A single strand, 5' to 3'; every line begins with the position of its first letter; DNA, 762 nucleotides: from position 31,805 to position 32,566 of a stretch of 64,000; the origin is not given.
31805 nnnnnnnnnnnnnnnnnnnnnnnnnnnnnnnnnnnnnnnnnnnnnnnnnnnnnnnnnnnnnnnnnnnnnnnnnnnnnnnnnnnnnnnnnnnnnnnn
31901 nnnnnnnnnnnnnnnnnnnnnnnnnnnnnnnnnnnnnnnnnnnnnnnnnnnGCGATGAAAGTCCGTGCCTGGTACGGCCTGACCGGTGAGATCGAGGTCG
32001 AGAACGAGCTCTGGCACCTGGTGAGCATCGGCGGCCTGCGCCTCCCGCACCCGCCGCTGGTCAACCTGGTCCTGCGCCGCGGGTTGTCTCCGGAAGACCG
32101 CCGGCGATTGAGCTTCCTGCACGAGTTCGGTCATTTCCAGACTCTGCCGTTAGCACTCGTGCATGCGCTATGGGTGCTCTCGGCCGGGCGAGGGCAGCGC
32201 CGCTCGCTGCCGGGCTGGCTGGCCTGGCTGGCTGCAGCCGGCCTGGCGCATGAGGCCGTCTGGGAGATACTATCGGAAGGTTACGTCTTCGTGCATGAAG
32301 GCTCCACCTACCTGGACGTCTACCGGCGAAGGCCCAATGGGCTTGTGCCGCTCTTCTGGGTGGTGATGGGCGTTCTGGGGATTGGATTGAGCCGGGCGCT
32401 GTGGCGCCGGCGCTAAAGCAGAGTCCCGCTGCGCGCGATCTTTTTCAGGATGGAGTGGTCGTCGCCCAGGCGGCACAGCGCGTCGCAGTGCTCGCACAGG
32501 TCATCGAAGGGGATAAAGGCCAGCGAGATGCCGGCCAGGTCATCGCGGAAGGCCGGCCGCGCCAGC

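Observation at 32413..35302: HhH + PD-(D/E)xK nuclease gene with an IS256 element inserted in its promoter region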

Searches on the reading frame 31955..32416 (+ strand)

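Call 3: search_protein_families(library=pfam, proteins=[window:31955-32416:+], max_evalue=1)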
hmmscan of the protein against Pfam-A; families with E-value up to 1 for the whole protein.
window:31955-32416:+ (153 aa): 1 family
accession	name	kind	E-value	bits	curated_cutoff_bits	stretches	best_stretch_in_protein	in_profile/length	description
PF11139.14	SfLAP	-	0.086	12.7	35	1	65-153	12-90/213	Sap, sulfolipid-1-addressing protein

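Call 4: search_protein_families(library=ncbifam, proteins=[window:31955-32416:+], max_evalue=1)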
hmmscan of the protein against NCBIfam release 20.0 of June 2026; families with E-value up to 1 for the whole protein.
window:31955-32416:+ (153 aa): 0 families
